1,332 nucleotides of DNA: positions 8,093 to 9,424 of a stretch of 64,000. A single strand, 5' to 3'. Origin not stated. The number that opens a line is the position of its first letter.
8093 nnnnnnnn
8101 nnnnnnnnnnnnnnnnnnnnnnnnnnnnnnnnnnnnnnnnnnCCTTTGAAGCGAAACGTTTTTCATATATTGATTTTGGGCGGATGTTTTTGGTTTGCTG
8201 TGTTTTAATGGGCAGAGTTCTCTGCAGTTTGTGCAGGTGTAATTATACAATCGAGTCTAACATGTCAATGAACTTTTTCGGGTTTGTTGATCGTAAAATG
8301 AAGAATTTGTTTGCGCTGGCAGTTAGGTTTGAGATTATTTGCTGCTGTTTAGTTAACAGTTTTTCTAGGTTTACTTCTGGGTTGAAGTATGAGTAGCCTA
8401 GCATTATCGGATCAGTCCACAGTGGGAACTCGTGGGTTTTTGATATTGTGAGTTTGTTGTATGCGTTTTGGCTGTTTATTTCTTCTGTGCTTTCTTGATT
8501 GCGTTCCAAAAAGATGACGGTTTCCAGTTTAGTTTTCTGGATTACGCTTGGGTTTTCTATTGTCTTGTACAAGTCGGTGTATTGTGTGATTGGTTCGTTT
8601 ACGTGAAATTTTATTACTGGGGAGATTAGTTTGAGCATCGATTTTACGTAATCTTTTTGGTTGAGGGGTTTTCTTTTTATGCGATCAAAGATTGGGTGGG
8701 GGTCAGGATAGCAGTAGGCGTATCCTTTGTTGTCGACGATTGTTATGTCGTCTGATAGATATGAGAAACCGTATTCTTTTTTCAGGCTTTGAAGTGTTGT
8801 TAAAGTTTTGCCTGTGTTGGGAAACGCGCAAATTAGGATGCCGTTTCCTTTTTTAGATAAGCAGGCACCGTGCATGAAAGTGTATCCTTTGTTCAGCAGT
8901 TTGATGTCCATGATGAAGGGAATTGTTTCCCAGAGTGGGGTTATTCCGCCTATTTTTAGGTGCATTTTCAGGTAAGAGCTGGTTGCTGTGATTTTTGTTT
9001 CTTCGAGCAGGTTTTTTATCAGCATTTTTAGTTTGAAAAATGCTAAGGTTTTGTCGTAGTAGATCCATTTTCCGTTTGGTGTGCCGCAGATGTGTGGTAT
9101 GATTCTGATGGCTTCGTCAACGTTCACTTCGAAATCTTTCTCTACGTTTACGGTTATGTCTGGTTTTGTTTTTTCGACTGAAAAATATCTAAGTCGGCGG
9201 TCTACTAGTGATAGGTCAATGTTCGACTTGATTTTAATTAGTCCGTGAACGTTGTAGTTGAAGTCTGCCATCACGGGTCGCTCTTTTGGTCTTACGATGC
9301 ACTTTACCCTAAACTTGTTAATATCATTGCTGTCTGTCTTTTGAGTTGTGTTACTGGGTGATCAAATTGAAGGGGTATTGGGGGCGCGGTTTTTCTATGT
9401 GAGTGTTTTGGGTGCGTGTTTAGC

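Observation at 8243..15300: Mirror-image patches of extreme strand-composition skew flanking the S-layer-like gene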

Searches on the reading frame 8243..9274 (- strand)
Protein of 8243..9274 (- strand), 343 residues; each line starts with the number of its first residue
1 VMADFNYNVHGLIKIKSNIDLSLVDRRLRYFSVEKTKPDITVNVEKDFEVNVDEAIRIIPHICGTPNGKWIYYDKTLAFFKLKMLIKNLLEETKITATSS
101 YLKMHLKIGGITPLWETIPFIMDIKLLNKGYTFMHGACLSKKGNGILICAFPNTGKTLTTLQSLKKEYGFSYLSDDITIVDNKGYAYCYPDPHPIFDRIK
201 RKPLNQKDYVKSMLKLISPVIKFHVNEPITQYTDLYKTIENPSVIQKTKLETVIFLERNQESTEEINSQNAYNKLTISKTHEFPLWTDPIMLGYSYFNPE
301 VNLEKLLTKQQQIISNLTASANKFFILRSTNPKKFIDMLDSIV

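Call 7: search_protein_families(library=pfam, proteins=[window:8243-9274:-], max_evalue=0.01)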
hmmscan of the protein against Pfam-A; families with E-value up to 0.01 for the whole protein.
window:8243-9274:- (343 aa): 0 families

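Call 46: find_homologous_proteins(query=window:8243-9274:-, max_evalue=0.001)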
Query window:8243-9274:- (343 aa): 12 proteins with E <= 0.001 among 1028 candidates.
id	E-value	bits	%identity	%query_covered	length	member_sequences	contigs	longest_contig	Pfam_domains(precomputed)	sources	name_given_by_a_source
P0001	4.2e-227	771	100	100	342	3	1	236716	-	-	-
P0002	8.6e-166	569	72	100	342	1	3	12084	-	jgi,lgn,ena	-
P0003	2.3e-154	531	68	100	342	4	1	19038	-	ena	-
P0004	3.1e-154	531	67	100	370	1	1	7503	-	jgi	-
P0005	1.4e-140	486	61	100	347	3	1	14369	-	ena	-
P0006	1.3e-129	450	59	98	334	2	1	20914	-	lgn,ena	-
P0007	1.2e-33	135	30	99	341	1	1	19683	PF27840.1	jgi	jgi:hypothetical protein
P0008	2.2e-20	91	27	97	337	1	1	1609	-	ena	-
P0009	6.5e-17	80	25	80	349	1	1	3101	-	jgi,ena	-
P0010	1.1e-15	76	24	80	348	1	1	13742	-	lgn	-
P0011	1.1e-15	76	25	79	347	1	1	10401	-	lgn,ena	-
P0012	2.8e-13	68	24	75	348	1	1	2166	-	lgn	-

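Call 47: find_encoding_contigs(protein=P0002, flank=8000, max_places=3)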
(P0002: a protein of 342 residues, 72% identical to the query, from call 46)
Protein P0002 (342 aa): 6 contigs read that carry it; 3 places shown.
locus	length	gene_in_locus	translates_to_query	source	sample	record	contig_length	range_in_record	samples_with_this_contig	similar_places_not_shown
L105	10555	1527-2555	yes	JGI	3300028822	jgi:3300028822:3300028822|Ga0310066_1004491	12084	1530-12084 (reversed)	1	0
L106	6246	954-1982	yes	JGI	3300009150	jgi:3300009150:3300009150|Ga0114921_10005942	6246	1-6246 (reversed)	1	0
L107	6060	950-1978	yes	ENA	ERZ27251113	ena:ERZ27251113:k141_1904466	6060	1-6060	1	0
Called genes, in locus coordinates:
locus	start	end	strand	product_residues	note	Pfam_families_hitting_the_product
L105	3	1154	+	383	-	?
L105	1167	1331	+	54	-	-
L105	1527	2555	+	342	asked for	-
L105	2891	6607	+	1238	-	PF16990:CBM_35 (faint), PF00754:F5_F8_type_C, PF22633:F5_F8_type_C_2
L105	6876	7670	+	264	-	PF00535:Glycos_transf_2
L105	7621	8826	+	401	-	PF13439:Glyco_transf_4, PF20706:GT4-conflict (weak), PF00534:Glycos_transf_1, PF13692:Glyco_trans_1_4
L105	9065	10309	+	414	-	PF13439:Glyco_transf_4, PF20706:GT4-conflict, PF00534:Glycos_transf_1, PF13692:Glyco_trans_1_4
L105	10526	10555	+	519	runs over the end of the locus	?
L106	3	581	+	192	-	?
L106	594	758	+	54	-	-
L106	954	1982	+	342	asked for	-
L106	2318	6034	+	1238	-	PF16990:CBM_35 (faint), PF00754:F5_F8_type_C, PF22633:F5_F8_type_C_2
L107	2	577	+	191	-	?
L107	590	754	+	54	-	-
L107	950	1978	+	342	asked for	-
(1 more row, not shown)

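Call 48: find_encoding_contigs(protein=P0003, flank=8000, max_places=2)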
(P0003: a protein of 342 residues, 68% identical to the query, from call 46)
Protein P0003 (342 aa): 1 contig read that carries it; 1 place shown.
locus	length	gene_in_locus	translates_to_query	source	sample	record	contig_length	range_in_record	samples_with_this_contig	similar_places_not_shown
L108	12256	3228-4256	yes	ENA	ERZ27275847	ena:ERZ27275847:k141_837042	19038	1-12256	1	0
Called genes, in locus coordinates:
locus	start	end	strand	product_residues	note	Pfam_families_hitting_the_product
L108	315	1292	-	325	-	-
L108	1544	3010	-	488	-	-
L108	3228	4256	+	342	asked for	-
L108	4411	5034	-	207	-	PF01209:Ubie_methyltran (weak), PF13489:Methyltransf_23, PF08241:Methyltransf_11, PF08242:Methyltransf_12, PF13649:Methyltransf_25, PF13847:Methyltransf_31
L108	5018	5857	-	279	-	PF01522:Polysacc_deac_1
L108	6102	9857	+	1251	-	PF20176:DUF6541 (weak), PF00754:F5_F8_type_C, PF22633:F5_F8_type_C_2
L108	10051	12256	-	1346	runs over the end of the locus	PF00754:F5_F8_type_C, PF22633:F5_F8_type_C_2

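Call 49: find_encoding_contigs(protein=P0006, flank=8000, max_places=2)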
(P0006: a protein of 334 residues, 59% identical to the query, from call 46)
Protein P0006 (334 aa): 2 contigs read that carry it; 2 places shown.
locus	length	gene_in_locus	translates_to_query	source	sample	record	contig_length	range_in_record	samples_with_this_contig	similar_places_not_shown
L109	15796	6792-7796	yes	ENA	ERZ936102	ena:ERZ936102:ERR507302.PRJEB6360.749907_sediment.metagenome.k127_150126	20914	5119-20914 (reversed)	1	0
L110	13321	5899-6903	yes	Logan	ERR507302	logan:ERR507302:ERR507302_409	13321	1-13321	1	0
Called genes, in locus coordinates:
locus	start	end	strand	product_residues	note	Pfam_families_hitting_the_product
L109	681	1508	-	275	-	PF00535:Glycos_transf_2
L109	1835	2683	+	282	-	PF00535:Glycos_transf_2, PF10111:Glyco_tranf_2_2 (weak), PF13641:Glyco_tranf_2_3 (weak), PF13632:Glyco_trans_2_3 (weak)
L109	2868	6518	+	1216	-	PF00754:F5_F8_type_C, PF22633:F5_F8_type_C_2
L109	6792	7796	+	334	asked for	-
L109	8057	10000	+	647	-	PF09852:DUF2079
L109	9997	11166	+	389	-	PF13439:Glyco_transf_4, PF00534:Glycos_transf_1, PF13692:Glyco_trans_1_4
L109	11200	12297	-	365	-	PF13692:Glyco_trans_1_4, PF00534:Glycos_transf_1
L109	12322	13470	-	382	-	PF13439:Glyco_transf_4 (faint), PF20706:GT4-conflict (weak), PF00534:Glycos_transf_1, PF13692:Glyco_trans_1_4, PF13524:Glyco_trans_1_2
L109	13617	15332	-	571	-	PF05048:NosD, PF22842:Pel9A-like_beta_helix, PF13229:Beta_helix, PF05048:NosD, PF13229:Beta_helix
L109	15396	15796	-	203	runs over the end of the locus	-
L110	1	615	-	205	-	?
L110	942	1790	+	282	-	PF00535:Glycos_transf_2, PF10111:Glyco_tranf_2_2 (weak), PF13641:Glyco_tranf_2_3 (weak), PF13632:Glyco_trans_2_3 (weak)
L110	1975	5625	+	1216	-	PF00754:F5_F8_type_C, PF22633:F5_F8_type_C_2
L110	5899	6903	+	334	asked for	-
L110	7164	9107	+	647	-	PF09852:DUF2079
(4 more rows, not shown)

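Call 68: find_related_loci(query=window:8243-9274:-, collection=viral_contigs, flank=5000)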
Query window:8243-9274:- (343 aa) in viral_contigs; peptide patterns used: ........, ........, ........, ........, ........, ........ (x = any residue, [..] = any of these).
1 stretches matched a pattern, but none encodes a relative of the query by tblastn (E <= 1e-3).

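Call 76: search_protein_families(library=ncbifam, proteins=[window:8243-9274:-], max_evalue=0.01)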
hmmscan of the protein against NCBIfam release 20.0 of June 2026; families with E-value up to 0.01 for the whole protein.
window:8243-9274:- (343 aa): 1 family
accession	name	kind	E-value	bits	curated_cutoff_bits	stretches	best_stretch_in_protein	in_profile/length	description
TIGR04352.1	HprK_rel_A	equivalog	8.5e-05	21.8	200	1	129-195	94-157/280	HprK-related kinase A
